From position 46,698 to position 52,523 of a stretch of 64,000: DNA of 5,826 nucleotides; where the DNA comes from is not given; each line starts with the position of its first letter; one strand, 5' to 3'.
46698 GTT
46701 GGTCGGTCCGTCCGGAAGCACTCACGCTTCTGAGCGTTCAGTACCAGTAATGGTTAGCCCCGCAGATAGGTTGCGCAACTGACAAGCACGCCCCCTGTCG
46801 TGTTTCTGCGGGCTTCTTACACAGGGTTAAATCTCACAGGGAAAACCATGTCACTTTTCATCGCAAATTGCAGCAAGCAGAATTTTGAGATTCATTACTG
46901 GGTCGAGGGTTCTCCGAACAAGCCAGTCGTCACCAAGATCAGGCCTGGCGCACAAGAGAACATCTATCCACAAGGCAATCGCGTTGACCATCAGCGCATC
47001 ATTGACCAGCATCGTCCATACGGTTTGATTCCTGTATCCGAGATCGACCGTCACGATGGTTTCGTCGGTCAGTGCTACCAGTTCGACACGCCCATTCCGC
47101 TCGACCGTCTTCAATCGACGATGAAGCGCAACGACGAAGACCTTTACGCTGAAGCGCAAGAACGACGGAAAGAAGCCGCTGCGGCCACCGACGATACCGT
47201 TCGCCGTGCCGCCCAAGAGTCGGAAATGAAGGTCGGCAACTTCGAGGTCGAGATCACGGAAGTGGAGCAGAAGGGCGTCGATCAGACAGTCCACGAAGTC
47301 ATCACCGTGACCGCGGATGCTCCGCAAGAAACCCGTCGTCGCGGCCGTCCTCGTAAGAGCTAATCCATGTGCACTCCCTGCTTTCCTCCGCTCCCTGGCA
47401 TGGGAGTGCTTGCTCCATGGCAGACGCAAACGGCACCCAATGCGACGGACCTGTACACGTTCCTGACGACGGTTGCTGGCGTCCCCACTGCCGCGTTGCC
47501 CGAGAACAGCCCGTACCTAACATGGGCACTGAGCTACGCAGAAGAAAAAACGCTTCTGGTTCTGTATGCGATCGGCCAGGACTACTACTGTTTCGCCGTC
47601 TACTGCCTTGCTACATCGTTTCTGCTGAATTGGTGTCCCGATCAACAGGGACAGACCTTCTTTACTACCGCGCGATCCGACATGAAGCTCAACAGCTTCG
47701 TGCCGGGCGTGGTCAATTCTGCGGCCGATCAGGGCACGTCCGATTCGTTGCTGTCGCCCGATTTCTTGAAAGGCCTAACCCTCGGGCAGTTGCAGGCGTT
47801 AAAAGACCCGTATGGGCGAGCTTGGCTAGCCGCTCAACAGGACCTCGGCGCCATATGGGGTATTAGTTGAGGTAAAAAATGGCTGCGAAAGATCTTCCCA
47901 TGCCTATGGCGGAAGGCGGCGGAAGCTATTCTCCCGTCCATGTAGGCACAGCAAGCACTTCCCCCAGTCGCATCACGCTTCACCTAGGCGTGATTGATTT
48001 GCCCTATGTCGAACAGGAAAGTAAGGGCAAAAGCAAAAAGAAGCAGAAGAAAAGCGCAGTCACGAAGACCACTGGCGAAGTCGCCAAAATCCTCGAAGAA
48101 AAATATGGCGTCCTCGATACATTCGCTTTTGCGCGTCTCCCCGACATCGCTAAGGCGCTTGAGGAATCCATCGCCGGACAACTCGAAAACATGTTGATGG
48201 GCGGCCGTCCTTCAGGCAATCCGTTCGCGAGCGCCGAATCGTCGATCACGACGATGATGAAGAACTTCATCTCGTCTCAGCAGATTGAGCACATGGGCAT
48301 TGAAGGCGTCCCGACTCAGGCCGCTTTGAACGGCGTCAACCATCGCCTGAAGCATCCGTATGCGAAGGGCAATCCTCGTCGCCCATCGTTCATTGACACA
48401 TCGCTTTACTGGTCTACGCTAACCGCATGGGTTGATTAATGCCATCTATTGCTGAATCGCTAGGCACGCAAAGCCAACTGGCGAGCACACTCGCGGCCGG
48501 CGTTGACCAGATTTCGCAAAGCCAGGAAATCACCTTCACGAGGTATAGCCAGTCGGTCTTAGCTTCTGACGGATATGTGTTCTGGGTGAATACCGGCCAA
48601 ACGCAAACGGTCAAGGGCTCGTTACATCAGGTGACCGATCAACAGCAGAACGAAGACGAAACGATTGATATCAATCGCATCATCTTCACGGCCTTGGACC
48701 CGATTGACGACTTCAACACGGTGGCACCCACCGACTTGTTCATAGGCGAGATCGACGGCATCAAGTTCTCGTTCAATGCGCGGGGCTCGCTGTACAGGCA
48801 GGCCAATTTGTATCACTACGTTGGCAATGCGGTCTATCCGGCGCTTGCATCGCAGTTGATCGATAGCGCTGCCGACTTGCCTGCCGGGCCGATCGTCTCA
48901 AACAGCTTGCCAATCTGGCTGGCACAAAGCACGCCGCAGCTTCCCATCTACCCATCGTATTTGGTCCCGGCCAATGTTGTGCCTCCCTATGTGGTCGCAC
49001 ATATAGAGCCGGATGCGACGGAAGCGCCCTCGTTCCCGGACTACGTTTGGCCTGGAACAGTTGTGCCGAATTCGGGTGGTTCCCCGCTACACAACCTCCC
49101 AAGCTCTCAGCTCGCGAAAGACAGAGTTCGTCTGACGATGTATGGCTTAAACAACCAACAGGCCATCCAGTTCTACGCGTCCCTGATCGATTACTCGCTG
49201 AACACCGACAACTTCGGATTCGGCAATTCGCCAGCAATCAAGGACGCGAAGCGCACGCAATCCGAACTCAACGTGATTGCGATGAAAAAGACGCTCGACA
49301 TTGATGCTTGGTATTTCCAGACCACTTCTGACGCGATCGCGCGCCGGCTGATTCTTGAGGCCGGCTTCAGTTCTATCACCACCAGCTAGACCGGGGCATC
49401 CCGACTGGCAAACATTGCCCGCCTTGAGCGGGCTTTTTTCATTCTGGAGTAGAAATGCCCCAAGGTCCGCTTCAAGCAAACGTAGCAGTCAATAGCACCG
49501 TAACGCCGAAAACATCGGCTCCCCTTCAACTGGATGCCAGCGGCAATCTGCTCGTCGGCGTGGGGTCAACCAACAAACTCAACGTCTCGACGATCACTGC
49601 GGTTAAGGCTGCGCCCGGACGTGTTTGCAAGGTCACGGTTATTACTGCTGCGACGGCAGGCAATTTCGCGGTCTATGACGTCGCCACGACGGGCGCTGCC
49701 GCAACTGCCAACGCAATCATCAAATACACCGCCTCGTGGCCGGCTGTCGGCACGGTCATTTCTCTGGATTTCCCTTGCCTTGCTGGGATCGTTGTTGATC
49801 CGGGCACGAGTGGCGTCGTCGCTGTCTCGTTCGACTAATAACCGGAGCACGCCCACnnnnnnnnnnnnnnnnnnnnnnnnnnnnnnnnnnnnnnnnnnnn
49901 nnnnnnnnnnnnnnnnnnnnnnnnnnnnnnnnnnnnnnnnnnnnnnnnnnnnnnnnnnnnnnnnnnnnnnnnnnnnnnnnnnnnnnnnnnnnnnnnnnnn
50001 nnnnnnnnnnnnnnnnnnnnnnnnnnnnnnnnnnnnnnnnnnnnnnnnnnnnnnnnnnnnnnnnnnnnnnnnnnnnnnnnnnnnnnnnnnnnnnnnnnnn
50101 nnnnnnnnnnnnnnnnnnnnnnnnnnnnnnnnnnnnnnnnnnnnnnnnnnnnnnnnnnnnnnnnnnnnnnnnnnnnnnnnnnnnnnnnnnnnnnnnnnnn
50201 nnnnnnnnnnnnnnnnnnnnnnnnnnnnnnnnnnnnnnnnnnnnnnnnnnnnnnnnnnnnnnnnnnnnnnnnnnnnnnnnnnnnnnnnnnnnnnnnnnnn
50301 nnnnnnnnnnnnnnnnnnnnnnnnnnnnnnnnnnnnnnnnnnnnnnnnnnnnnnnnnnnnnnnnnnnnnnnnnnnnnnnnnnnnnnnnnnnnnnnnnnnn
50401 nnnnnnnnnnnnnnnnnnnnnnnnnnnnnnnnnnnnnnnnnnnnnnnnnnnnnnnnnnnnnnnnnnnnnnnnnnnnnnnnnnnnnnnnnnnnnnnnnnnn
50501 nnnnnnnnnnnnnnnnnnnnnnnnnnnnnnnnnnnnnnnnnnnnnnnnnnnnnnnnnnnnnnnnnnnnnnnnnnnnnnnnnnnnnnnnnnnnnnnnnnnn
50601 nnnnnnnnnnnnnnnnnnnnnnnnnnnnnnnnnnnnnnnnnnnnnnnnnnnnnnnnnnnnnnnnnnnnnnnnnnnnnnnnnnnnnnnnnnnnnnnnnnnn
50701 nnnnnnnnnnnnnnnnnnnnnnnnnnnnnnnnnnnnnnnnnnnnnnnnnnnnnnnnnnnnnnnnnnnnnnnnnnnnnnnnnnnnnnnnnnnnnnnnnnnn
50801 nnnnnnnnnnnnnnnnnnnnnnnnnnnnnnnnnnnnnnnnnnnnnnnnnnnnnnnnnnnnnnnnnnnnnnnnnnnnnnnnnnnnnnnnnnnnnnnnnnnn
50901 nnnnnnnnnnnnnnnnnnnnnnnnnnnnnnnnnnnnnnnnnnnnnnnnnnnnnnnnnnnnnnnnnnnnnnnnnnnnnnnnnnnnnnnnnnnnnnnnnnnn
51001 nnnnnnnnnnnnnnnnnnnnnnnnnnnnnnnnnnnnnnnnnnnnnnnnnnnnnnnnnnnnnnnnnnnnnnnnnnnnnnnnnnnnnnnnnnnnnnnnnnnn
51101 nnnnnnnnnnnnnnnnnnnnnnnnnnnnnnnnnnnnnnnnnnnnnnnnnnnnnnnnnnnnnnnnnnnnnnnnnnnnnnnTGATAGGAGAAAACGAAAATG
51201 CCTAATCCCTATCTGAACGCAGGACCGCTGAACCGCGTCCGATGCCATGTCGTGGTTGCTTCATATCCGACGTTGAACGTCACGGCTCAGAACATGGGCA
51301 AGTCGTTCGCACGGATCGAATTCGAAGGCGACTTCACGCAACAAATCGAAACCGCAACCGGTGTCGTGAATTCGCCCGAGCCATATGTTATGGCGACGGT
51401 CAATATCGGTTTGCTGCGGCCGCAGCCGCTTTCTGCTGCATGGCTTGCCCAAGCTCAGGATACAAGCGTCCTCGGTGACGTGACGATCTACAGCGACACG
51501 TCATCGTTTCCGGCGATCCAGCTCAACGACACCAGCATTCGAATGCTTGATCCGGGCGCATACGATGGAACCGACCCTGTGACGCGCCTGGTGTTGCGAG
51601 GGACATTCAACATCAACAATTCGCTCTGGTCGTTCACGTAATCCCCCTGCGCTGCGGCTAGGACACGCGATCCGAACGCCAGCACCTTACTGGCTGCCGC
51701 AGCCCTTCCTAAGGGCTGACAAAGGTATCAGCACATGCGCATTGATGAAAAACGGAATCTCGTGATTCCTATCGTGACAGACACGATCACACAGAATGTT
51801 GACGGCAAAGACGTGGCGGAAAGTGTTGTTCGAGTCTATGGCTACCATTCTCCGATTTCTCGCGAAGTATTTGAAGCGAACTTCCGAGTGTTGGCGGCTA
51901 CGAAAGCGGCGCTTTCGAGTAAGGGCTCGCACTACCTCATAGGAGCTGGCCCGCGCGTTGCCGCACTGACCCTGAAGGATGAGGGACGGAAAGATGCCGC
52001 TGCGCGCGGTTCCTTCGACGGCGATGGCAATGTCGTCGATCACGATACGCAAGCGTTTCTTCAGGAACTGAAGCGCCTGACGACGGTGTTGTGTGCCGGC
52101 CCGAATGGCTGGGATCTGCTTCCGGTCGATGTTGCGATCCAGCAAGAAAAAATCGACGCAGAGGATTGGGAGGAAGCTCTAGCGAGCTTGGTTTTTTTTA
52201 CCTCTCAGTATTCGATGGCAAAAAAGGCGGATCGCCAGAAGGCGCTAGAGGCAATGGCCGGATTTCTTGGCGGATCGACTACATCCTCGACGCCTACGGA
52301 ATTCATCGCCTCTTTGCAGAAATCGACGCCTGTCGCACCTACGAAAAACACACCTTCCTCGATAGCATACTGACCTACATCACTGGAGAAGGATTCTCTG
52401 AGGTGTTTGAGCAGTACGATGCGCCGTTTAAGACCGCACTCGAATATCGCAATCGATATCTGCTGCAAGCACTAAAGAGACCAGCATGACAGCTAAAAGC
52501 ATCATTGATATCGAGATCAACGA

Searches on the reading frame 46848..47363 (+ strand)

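Call 71: search_protein_families(library=phrogs, proteins=[window:46848-47363:+], max_evalue=0.001)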
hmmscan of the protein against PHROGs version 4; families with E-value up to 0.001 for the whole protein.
window:46848-47363:+ (171 aa): 1 family
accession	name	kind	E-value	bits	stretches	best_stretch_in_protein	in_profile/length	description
phrog_6737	-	unknown function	5.3e-27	95.8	1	1-145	1-145/163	-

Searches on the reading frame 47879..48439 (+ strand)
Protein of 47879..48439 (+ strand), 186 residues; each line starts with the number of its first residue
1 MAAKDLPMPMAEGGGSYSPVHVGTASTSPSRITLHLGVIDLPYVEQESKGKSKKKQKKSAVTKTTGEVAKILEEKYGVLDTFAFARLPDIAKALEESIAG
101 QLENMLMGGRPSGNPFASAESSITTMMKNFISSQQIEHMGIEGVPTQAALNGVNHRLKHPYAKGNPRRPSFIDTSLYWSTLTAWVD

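Call 71: search_protein_families(library=phrogs, proteins=[window:47879-48439:+], max_evalue=0.001)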
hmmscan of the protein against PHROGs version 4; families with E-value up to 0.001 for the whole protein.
window:47879-48439:+ (186 aa): 1 family
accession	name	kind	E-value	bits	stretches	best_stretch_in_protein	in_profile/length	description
phrog_6560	-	unknown function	3.8e-38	131.9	1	32-186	1-139/144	-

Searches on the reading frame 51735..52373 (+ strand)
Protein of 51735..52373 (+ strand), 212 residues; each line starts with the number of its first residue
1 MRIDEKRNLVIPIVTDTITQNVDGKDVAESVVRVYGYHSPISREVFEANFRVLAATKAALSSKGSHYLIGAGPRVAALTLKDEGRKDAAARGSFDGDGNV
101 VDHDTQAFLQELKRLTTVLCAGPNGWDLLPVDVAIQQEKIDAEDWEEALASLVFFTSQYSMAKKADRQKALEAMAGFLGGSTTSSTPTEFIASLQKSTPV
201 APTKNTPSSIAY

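Call 71: search_protein_families(library=phrogs, proteins=[window:51735-52373:+], max_evalue=0.001)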
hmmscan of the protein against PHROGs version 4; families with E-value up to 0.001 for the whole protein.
window:51735-52373:+ (212 aa): 1 family
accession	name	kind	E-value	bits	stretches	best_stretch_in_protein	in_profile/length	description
phrog_11810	-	unknown function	1.5e-21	78.1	1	1-206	1-182/201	-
